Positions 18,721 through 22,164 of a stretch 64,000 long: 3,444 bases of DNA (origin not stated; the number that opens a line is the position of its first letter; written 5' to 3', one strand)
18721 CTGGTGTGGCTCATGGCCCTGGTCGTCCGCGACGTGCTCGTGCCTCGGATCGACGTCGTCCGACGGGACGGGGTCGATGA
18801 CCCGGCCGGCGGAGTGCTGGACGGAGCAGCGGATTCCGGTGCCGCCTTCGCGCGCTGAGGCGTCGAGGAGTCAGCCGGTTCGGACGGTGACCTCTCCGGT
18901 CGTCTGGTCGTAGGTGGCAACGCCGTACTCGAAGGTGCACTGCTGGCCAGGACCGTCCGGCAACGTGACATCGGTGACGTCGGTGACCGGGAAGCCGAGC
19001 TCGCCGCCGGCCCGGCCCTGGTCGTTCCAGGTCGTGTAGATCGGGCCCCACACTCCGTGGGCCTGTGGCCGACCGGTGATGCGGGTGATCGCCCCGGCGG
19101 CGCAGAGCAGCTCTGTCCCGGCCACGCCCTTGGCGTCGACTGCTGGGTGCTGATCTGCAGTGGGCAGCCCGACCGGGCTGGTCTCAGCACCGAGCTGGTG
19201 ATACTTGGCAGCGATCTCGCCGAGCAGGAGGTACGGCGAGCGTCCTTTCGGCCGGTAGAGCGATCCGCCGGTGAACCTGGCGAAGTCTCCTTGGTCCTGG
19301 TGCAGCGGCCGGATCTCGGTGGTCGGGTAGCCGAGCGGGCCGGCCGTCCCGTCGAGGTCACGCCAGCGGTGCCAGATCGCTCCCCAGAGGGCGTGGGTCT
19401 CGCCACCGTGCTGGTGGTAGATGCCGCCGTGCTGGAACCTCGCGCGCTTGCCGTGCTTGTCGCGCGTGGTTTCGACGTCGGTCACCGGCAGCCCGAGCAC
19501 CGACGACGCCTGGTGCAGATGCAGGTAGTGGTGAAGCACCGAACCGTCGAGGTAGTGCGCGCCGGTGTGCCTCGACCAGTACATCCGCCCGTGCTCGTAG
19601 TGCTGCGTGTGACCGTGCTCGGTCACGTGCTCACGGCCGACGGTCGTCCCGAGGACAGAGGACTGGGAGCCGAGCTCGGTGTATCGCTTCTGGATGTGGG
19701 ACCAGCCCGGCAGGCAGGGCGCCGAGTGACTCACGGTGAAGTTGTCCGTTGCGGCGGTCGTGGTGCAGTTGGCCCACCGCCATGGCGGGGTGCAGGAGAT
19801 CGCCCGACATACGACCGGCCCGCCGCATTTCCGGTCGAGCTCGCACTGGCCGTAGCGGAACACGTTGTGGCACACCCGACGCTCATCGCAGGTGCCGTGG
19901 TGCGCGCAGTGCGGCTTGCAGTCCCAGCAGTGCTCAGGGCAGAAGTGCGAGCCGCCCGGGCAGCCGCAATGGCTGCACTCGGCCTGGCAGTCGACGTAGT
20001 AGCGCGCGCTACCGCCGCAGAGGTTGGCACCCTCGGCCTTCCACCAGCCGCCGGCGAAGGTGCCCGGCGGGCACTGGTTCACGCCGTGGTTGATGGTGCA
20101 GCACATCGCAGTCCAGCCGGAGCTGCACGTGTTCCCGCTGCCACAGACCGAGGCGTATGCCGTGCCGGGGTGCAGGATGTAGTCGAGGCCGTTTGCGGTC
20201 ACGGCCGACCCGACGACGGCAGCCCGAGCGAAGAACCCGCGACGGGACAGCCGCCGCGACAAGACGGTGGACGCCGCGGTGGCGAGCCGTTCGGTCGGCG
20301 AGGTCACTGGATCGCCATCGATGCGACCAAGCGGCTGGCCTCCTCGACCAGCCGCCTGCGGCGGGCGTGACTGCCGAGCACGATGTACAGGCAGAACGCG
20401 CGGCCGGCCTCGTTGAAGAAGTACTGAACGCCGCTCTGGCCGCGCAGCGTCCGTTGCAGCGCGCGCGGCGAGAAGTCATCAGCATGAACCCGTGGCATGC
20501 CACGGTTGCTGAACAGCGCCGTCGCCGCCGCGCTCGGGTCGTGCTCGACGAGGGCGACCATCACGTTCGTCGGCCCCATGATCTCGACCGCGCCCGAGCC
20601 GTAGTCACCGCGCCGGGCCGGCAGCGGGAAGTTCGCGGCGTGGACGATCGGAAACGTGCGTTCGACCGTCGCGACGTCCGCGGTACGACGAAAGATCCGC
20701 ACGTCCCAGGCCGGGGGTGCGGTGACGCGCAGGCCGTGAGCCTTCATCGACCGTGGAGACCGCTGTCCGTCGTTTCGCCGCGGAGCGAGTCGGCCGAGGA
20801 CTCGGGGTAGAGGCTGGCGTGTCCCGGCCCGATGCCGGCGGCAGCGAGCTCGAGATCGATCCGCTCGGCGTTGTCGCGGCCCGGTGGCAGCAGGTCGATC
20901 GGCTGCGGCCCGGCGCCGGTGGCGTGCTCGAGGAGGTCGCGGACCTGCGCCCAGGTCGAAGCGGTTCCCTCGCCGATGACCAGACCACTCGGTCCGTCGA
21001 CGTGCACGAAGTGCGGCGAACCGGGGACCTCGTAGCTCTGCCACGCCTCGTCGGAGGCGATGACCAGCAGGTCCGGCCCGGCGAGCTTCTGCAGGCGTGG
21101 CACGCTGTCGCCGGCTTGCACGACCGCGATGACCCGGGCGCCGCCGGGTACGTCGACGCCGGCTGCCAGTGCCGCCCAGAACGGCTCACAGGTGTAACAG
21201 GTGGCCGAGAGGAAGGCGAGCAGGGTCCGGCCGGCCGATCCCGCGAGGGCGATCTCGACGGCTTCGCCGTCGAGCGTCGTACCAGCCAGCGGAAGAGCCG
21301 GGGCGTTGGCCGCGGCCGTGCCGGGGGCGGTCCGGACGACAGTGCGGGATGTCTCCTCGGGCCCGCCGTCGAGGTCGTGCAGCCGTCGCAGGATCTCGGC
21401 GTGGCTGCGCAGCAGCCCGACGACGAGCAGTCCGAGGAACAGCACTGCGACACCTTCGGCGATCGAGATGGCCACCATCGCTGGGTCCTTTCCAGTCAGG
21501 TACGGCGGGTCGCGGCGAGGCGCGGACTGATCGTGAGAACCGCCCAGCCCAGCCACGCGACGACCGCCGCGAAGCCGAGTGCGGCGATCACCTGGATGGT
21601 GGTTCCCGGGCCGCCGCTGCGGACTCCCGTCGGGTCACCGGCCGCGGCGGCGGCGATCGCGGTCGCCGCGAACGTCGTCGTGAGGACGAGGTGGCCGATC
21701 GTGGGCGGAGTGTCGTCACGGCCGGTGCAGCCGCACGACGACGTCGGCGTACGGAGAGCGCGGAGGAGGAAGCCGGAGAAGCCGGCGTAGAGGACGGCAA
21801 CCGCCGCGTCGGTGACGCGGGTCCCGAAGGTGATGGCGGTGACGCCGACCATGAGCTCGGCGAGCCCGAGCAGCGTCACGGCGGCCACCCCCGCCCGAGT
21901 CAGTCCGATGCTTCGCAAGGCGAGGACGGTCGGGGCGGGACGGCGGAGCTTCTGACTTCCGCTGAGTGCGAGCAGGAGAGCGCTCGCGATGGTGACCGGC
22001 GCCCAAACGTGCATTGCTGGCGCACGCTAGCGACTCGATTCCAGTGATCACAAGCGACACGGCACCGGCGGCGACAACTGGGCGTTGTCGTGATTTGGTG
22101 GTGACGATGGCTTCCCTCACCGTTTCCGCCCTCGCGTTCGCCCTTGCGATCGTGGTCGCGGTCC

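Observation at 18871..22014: Tat-exported 22-Cys MADH-light-chain-like module fused to LGFP wall-binding repeats, coupled to MauE- and MauD-like genes but lacking heavy subunit and MauG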

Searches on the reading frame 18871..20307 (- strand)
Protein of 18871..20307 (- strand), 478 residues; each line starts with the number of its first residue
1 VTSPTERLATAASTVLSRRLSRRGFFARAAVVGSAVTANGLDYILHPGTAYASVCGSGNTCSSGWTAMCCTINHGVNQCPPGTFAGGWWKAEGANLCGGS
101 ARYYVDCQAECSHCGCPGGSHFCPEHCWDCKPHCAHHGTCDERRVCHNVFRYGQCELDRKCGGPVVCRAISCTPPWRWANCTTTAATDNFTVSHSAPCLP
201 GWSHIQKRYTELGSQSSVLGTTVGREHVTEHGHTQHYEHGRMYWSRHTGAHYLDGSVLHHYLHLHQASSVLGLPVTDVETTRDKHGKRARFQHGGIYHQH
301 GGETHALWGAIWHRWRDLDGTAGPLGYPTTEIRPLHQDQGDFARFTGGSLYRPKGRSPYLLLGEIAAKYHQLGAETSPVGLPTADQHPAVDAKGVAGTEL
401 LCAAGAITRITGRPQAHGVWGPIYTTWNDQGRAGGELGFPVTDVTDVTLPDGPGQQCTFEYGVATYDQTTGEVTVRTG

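Call 3: search_protein_families(library=pfam, proteins=[window:18871-20307:-], max_evalue=0.1)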
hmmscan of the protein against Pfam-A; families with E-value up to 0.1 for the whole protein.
window:18871-20307:- (478 aa): 1 family
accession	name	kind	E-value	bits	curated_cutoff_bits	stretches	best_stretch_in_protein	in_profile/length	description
PF08310.17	LGFP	-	1.5e-35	121.8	22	5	271-323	1-53/53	LGFP repeat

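Call 4: search_protein_families(library=ncbifam, proteins=[window:18871-20307:-], max_evalue=0.1)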
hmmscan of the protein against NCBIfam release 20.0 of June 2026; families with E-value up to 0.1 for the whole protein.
window:18871-20307:- (478 aa): 0 families

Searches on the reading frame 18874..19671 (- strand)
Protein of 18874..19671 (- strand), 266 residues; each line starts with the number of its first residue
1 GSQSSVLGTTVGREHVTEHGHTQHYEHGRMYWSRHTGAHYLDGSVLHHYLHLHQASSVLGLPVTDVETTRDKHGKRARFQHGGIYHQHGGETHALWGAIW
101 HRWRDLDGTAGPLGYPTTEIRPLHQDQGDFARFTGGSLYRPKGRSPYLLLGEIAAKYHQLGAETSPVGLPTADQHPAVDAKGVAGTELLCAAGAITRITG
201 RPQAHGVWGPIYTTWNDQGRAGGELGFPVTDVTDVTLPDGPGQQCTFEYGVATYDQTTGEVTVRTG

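Call 60: search_solved_structures(query=window:18874-19671:-, max_evalue=1)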
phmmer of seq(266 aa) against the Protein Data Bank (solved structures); distinct sequences matched with E-value up to 1: 2.
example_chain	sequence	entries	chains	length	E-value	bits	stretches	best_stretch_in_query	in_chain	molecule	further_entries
6swz_AAA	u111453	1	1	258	2e-22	83.7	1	6-251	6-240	Protein PS1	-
6sx4_AAA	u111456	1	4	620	2.4e-20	76.8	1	6-251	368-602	Protein PS1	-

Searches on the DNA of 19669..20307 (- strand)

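Call 98: search_rna_families(sources=[L001, L004, L078, L082], threshold=gathering)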
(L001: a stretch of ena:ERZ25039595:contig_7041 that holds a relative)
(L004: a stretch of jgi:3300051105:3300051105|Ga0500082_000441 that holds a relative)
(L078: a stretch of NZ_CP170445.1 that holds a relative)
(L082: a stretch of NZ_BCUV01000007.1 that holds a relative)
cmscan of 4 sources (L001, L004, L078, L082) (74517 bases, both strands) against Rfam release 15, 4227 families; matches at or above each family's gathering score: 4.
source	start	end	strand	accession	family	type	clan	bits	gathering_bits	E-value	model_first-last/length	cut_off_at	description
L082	11494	11564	+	RF00005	tRNA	Gene; tRNA;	CL00001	74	29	3e-14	1-71/71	no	tRNA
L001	6867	6963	-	RF00169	Bacteria_small_SRP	Gene;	CL00003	66.2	40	2.3e-12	1-97/97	no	Bacterial small signal recognition particle RNA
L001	11915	11984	-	RF01781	ASdes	Gene; sRNA;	-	58.6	40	3.2e-11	1-68/68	no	ASdes TB sRNA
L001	7048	7132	+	RF00005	tRNA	Gene; tRNA;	CL00001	53.3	29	1.4e-08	1-71/71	no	tRNA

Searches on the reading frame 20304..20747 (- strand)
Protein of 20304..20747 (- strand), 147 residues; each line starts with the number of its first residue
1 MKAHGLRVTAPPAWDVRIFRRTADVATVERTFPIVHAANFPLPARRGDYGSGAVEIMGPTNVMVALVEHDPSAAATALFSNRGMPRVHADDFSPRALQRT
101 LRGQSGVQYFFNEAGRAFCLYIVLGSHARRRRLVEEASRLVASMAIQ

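Call 3: search_protein_families(library=pfam, proteins=[window:20304-20747:-], max_evalue=0.1)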
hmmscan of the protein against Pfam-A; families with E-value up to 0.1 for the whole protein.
window:20304-20747:- (147 aa): 1 family
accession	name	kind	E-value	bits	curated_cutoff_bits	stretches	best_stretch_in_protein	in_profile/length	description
PF01796.24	OB_ChsH2_C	-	0.09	13.2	27.1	0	31-73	12-53/65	ChsH2, C-terminal OB-fold domain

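Call 4: search_protein_families(library=ncbifam, proteins=[window:20304-20747:-], max_evalue=0.1)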
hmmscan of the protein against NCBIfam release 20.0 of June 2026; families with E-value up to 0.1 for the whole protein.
window:20304-20747:- (147 aa): 0 families

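Call 39: find_homologous_proteins(query=window:20304-20747:-, max_evalue=0.001)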
Query window:20304-20747:- (147 aa): 1083 proteins with E <= 0.001 among 1204 candidates; the best 120 are listed.
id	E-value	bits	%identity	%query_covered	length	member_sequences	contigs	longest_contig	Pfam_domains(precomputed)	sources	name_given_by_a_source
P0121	2.5e-90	318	99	100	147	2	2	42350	-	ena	-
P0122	4.3e-81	288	90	99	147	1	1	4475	-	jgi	jgi:hypothetical protein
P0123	4.8e-68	245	76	99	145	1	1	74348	-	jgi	jgi:hypothetical protein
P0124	1.8e-65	237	73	100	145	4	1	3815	-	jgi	jgi:hypothetical protein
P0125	2.0e-63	231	72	100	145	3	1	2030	-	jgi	jgi:hypothetical protein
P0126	2.0e-63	231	70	100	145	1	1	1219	-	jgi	jgi:hypothetical protein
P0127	4.3e-62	226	70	100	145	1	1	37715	-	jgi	jgi:hypothetical protein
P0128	1.3e-61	225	70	99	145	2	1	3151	-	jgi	jgi:hypothetical protein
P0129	1.6e-61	224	70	100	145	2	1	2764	-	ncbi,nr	ncbi:MAG: hypothetical protein QOI25_1492 [Mycobacterium sp.]|nr:hypothetical protein [Mycobacterium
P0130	1.7e-61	224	68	100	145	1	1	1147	-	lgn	-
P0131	5.3e-61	223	69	100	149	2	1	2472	-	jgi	jgi:hypothetical protein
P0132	1.1e-60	222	71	100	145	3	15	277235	-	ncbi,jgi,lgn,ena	jgi:hypothetical protein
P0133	1.1e-60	222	68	99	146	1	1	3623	-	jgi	jgi:hypothetical protein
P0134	1.1e-60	222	69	100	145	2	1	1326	-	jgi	jgi:hypothetical protein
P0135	1.3e-60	221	70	100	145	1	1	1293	-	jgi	jgi:hypothetical protein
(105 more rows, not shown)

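Call 51: predict_structure(alignment_id=A2)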
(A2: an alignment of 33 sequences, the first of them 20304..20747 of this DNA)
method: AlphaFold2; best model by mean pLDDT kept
length: 147 residues; sequences in the alignment: 33
mean_pLDDT: 93.7   pTM: 0.88
mean pLDDT of the five models: 93.7, 92.3, 90.7, 88.7, 86.4
residues with pLDDT >= 90: 125; 70-90: 19; 50-70: 3; < 50: 0
segments of 3 or more residues with pLDDT < 50: none
pLDDT, mean of each block of 10 residues (from residue 1): 93 93 73 95 92 94 97 97 97 90 96 97 98 98 95
secondary structure, 60 per line:
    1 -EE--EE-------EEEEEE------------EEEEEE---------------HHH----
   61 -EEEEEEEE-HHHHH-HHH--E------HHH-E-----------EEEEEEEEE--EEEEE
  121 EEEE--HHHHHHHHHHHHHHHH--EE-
elements in order: E15-20 E33-38 E62-69 H71-75 E105-113 E116-124 H127-142

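Call 56: fold_search(model_id=the predicted structure, library=pdb)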
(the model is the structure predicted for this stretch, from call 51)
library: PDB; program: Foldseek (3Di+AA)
matches with E <= 10: 599; with E <= 0.001: 0
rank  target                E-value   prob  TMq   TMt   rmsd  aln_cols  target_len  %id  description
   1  6jau_A                3.3e-03  0.99  0.36  0.22   7.2       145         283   14  The complex structure of Pseudomonas aeruginosa MucA/MucB. (released 2020-01-29)
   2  6in9_A                1.3e-02  0.97  0.39  0.25   7.0       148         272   14  Crystal structure of MucB in complex with MucA(peri) (released 2019-07-24)
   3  6in9_B                1.3e-02  0.98  0.40  0.25   5.3       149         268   12  Crystal structure of MucB in complex with MucA(peri) (released 2019-07-24)
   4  4pws                  3.1e-02  0.38  0.30  0.26  12.7       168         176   10  Crystal structure of secreted proline rich antigen MTC28 (Rv0040c) at 2.15 A with bound chloride from Mycobacterium tube (released 2015-03-25)
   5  6e5d                  3.3e-02  0.15  0.22  0.20  12.3       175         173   12  Crystal structure of LpqN involved in cell envelope biogenesis of Mycobacterium tuberculosis (released 2019-07-24)
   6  2d4r_C                3.7e-02  0.18  0.19  0.19  16.2       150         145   11  Crystal structure of TTHA0849 from Thermus thermophilus HB8 (released 2005-12-13)
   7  4luq_D                4.0e-02  0.44  0.33  0.38  15.6       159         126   12  Crystal structure of virulence effector Tse3 in complex with neutralizer Tsi3 (released 2013-09-18)
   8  4luq_C                4.2e-02  0.38  0.31  0.36  15.6       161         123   11  Crystal structure of virulence effector Tse3 in complex with neutralizer Tsi3 (released 2013-09-18)
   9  2d4r_A                4.5e-02  0.16  0.19  0.19  15.3       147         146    9  Crystal structure of TTHA0849 from Thermus thermophilus HB8 (released 2005-12-13)
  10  4ol4                  5.7e-02  0.21  0.27  0.24  11.9       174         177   10  Crystal structure of secreted proline rich antigen MTC28 (Rv0040c) from Mycobacterium tuberculosis (released 2015-01-28)
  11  3zcx_A                5.7e-02  0.20  0.19  0.10  13.3       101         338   10  Structure of GAPDH from Thermosynechococcus elongatus (released 2013-12-11)
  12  3zcx_B                5.7e-02  0.18  0.18  0.10  13.4       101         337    9  Structure of GAPDH from Thermosynechococcus elongatus (released 2013-12-11)
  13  3wa5_B                6.0e-02  0.41  0.32  0.38  15.3       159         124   11  Crystal Structure of type VI peptidoglycan muramidase effector Tse3 in complex with its cognate immunity protein Tsi3 (released 2013-10-02)
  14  7wff_f                6.4e-02  0.51  0.26  0.25  11.7       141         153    8  Subcomplexes B,M and L in the Cylic electron transfer supercomplex NDH-PSI from Arabidopsis (released 2022-03-16)
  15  6ite_Q                7.7e-02  0.20  0.18  0.10  13.2        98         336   10  Crystal structure of group A Streptococcal surface dehydrogenase (SDH) (released 2019-09-25)
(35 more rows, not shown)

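Call 89: find_encoding_contigs(protein=P0121, flank=10000, max_places=3)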
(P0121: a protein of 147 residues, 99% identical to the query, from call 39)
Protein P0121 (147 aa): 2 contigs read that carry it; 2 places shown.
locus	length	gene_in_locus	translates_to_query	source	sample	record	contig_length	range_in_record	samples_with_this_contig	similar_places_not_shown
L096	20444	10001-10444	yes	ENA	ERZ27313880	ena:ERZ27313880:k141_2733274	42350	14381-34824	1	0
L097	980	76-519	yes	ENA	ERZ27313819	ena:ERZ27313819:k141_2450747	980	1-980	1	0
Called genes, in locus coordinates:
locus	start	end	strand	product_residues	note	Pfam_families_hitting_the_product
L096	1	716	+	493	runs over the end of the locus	PF13229:Beta_helix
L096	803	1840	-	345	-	PF14528:LAGLIDADG_3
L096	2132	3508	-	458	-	PF00772:DnaB, PF03796:DnaB_C, PF06745:ATPase (weak), PF13481:AAA_25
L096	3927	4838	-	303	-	-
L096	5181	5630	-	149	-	PF01281:Ribosomal_L9_N, PF03948:Ribosomal_L9_C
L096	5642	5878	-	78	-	PF01084:Ribosomal_S18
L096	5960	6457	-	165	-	PF00436:SSB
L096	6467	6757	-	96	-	PF01250:Ribosomal_S6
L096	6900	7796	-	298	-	-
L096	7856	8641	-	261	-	-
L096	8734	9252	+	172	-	PF07291:MauE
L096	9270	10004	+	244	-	-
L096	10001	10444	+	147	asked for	-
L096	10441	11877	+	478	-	PF08310:LGFP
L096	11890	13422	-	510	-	PF09594:GT87 (weak)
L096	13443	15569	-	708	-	PF00912:Transgly, PF00905:Transpeptidase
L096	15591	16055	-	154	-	PF17249:DUF5318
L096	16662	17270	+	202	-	PF03551:PadR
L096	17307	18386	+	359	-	PF01658:Inos-1-P_synth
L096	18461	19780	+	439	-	PF07690:MFS_1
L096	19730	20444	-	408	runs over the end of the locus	-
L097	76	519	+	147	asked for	-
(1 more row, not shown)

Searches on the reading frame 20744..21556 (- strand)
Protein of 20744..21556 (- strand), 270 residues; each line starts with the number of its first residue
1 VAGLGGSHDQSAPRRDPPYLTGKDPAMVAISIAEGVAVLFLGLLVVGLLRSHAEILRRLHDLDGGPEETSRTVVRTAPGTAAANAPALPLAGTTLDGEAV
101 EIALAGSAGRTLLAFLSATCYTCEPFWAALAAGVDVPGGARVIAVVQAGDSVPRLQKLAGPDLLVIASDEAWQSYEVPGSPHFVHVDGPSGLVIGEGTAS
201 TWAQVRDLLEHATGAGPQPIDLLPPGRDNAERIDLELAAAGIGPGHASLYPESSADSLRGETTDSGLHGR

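Call 3: search_protein_families(library=pfam, proteins=[window:20744-21556:-], max_evalue=0.1)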
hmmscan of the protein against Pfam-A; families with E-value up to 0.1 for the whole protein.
window:20744-21556:- (270 aa): 0 families

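Call 4: search_protein_families(library=ncbifam, proteins=[window:20744-21556:-], max_evalue=0.1)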
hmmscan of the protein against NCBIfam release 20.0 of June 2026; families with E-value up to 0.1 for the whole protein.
window:20744-21556:- (270 aa): 0 families

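Call 5: search_protein_families(library=pfam, proteins=[window:20747-21478:-], max_evalue=10)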
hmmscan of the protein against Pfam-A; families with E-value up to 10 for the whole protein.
seq(244 aa): 0 families

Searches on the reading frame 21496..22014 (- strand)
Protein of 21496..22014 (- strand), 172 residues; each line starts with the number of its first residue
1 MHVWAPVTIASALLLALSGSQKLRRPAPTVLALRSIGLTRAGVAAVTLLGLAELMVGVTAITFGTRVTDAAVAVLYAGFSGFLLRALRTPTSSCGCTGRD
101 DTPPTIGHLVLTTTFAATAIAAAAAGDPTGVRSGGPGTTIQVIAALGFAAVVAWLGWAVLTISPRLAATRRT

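Call 3: search_protein_families(library=pfam, proteins=[window:21496-22014:-], max_evalue=0.1)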
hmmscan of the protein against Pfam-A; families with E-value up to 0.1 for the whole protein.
window:21496-22014:- (172 aa): 1 family
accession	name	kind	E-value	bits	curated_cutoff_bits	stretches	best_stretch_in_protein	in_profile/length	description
PF07291.16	MauE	-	1.6e-11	45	27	1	7-123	8-126/128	Methylamine utilisation protein MauE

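Call 4: search_protein_families(library=ncbifam, proteins=[window:21496-22014:-], max_evalue=0.1)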
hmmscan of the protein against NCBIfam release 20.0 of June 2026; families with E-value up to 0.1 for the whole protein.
window:21496-22014:- (172 aa): 2 families
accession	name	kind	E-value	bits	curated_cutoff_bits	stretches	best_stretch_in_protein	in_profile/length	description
NF041344.1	XopF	subfamily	0.0046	15.8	500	1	66-126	61-116/549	XopF/Hpa4 family type III secretion system effector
NF041346.1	XopF2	subfamily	0.005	15.7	600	1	66-126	53-115/546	type III secretion system effector XopF2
